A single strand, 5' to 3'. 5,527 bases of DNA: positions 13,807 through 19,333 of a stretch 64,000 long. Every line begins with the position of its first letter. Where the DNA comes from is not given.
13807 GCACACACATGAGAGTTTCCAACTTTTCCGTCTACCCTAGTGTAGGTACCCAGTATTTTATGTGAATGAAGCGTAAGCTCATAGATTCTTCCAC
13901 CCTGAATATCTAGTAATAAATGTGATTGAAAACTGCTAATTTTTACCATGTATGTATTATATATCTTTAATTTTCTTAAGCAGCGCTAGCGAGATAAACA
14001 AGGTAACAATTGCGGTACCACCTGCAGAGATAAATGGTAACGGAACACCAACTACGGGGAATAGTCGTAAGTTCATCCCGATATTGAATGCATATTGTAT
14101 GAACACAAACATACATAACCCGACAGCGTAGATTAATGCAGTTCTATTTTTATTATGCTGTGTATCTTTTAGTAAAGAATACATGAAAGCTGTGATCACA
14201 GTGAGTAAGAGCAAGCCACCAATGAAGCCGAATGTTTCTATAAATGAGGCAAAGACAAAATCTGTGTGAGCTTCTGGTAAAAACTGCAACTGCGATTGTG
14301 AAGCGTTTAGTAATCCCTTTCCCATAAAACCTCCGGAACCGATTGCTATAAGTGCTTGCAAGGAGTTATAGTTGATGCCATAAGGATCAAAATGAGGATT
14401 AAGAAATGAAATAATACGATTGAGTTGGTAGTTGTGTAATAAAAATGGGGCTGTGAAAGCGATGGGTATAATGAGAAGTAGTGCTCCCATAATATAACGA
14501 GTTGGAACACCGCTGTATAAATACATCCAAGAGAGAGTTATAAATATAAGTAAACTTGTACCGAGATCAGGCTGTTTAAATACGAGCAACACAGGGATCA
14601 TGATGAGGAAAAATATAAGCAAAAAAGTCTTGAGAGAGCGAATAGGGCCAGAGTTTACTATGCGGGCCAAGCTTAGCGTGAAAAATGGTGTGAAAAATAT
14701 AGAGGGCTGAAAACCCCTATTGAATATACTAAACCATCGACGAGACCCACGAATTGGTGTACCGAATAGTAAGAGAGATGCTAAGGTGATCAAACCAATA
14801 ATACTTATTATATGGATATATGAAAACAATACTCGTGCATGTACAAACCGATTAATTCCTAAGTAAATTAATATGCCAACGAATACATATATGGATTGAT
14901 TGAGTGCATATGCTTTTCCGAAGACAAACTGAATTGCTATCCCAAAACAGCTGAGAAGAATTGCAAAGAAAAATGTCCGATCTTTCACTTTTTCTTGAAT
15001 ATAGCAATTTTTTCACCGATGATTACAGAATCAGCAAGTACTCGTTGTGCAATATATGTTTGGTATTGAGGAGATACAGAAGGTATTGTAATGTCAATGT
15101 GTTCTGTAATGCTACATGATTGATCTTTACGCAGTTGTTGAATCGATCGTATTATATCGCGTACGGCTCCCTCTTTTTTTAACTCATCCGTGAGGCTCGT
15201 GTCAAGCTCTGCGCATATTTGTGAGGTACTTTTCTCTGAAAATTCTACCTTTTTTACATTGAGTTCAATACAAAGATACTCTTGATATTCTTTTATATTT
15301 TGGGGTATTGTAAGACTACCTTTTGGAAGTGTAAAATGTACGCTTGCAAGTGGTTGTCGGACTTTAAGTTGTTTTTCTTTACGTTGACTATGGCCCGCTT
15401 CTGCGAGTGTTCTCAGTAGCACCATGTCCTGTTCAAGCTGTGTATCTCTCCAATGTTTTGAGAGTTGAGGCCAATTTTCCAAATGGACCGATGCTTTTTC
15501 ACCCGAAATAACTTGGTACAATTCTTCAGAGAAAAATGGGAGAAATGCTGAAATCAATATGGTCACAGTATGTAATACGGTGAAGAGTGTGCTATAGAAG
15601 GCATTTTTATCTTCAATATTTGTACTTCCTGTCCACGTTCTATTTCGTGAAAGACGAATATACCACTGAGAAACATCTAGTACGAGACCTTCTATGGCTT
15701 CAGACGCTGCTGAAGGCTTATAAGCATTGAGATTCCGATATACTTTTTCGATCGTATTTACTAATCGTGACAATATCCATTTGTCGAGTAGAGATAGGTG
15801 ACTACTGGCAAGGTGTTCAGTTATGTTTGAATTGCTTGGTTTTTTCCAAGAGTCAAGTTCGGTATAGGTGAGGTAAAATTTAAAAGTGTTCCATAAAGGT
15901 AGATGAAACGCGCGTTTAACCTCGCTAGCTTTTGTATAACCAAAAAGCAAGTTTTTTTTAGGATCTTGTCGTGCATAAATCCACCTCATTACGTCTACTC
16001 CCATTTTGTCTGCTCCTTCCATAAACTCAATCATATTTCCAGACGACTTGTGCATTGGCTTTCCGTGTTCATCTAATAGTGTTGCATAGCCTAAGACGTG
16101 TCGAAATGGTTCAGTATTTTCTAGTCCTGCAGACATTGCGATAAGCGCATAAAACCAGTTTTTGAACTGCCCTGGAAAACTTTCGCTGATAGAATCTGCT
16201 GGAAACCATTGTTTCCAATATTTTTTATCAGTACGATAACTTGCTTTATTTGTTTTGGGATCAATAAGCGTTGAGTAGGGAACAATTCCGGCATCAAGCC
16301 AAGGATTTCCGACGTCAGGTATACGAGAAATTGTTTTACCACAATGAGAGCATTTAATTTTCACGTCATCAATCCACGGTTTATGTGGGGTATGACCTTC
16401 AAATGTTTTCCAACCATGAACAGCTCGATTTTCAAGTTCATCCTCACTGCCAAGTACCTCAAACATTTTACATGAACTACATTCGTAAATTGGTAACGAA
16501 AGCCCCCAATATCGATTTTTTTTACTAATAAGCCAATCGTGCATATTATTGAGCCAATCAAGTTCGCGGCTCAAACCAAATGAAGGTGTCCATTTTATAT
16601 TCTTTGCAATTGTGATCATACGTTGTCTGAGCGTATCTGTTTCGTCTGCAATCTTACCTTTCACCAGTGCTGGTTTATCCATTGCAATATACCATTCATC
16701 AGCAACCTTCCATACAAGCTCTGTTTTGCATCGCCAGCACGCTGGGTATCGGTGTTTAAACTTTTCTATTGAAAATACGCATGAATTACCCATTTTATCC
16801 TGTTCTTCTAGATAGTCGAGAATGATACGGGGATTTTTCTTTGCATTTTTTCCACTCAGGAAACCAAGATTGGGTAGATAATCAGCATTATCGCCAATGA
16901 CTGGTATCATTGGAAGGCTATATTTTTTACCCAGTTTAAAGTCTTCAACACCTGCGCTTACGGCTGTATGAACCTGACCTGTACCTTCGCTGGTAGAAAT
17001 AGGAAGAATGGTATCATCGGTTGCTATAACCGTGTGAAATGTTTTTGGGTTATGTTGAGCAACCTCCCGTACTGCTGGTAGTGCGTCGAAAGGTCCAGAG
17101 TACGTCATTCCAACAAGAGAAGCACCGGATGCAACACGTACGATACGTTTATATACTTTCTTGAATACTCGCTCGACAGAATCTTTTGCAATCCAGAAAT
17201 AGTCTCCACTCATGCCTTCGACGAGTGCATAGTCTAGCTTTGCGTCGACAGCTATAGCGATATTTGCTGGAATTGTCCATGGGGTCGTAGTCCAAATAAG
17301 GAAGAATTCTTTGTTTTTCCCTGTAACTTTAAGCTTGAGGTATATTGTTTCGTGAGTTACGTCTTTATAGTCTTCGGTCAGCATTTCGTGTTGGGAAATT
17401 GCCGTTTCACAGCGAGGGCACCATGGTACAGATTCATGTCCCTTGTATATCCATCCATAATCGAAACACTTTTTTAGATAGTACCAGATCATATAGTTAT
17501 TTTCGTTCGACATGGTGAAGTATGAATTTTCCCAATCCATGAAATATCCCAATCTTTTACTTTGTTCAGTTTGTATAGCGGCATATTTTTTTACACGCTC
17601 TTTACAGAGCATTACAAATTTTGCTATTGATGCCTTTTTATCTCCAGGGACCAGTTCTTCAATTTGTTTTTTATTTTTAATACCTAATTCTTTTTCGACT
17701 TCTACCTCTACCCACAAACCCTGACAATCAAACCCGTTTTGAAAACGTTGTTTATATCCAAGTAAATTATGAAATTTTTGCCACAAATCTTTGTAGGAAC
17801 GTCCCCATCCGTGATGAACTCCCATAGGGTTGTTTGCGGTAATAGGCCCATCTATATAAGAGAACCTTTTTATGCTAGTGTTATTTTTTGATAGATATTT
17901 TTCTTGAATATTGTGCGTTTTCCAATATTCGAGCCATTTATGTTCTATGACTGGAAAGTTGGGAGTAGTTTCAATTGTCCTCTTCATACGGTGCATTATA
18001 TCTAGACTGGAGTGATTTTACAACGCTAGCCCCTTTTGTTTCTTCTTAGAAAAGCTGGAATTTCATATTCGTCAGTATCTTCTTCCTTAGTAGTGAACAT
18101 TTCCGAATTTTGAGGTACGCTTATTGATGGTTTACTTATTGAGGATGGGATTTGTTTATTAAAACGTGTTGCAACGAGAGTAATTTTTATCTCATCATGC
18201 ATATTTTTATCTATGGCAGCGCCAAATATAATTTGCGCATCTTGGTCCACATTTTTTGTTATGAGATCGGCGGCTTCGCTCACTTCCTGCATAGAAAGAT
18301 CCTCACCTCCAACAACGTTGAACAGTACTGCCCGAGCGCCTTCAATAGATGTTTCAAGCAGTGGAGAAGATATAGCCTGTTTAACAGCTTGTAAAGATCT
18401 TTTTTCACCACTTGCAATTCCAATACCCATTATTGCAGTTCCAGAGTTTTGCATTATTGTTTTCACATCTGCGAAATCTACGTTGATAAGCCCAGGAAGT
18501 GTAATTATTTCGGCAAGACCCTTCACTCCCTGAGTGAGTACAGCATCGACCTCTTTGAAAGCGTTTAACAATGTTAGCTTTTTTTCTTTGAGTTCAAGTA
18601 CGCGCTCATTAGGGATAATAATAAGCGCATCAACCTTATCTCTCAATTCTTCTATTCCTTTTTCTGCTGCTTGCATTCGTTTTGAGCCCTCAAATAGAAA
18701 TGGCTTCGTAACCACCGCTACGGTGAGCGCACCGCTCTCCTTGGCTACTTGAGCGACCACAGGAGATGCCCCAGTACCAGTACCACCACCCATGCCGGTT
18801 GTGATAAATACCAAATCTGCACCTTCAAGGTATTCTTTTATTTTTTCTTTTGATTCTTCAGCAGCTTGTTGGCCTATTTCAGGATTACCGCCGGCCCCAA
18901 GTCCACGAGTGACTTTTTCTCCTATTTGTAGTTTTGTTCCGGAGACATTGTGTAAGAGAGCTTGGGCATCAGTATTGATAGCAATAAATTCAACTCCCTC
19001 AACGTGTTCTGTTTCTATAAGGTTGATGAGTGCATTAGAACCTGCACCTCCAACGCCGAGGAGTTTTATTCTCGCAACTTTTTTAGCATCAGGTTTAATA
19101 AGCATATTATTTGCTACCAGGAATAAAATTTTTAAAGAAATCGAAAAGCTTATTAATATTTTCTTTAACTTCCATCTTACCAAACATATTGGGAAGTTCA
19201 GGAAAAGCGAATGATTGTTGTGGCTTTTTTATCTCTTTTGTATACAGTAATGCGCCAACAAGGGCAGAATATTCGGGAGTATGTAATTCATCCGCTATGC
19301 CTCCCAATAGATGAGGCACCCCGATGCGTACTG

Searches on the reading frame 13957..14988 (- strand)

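Call 14: search_protein_families(library=pfam, proteins=[window:13957-14988:-], max_evalue=0.001)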
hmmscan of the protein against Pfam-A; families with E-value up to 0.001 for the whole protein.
window:13957-14988:- (343 aa): 1 family
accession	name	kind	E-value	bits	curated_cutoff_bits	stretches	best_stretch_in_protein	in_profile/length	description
PF01098.24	FTSW_RODA_SPOVE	-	2.7e-69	234.3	26.4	1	25-341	35-351/356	Cell cycle protein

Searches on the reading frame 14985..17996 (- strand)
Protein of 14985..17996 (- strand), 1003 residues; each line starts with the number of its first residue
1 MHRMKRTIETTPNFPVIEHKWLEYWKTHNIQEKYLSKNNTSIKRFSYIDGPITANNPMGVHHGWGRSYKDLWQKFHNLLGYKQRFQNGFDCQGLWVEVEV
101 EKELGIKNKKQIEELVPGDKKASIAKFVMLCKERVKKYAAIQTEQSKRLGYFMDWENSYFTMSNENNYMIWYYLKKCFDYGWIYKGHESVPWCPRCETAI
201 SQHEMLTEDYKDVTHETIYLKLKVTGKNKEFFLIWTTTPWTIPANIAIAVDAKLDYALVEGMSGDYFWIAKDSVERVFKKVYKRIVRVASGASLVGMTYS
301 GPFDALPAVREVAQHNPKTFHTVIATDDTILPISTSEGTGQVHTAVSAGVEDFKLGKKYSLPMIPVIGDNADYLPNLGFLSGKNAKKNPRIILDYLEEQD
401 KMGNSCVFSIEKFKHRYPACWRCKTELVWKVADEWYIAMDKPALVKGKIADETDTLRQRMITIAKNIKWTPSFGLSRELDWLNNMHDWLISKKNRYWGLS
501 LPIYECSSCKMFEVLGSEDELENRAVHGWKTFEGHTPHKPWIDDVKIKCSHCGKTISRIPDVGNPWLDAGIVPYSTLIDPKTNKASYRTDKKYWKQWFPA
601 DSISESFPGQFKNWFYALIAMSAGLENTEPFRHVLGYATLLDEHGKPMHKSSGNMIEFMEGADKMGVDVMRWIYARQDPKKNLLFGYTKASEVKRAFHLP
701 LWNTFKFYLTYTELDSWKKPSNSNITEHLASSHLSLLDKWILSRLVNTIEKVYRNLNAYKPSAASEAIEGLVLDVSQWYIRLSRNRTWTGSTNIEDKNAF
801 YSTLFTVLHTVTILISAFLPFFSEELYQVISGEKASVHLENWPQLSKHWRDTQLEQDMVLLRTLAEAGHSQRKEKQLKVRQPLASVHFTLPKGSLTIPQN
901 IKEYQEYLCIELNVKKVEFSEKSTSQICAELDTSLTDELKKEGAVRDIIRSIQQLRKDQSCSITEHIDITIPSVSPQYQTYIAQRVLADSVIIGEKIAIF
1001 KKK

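Call 14: search_protein_families(library=pfam, proteins=[window:14985-17996:-], max_evalue=0.001)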
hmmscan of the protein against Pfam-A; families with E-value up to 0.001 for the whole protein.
window:14985-17996:- (1003 aa): 4 families
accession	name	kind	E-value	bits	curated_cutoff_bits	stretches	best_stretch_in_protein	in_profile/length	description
PF00133.28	tRNA-synt_1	-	5.2e-70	236.7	22.7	1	20-679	1-407/414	tRNA synthetases class I (I, L, M and V)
PF08264.19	Anticodon_1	-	1.1e-27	97.2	25.1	1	738-883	1-144/148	Anticodon-binding domain of tRNA ligase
PF19302.4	DUF5915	-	4.6e-14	52.8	27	1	924-996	97-175/195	Domain of unknown function (DUF5915)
PF01921.24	tRNA-synt_1f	-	0.00057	19.3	27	0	635-686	270-321/360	tRNA synthetases class I (K)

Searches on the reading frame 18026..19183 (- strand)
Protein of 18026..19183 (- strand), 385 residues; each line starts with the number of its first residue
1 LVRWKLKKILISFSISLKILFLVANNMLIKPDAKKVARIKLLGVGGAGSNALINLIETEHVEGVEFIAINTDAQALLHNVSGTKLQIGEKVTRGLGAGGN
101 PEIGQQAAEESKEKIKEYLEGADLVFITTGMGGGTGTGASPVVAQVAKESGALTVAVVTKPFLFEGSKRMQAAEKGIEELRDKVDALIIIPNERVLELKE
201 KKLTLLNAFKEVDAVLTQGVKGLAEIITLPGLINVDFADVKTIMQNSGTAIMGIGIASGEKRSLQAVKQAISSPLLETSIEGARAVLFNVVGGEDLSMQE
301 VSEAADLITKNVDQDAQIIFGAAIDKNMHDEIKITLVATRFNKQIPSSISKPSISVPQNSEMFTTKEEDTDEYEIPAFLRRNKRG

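Call 14: search_protein_families(library=pfam, proteins=[window:18026-19183:-], max_evalue=0.001)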
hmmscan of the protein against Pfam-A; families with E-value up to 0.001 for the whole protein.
window:18026-19183:- (385 aa): 3 families
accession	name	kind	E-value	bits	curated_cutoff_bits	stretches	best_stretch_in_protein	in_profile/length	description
PF00091.31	Tubulin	-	1.8e-49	169.1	33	1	38-197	1-187/190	Tubulin/FtsZ family, GTPase domain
PF12327.13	FtsZ_C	-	3.3e-33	114.3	27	1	248-341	1-94/95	FtsZ family, C-terminal domain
PF00885.24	DMRL_synthase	-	0.00036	20.9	26.7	0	213-295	25-108/139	6,7-dimethyl-8-ribityllumazine synthase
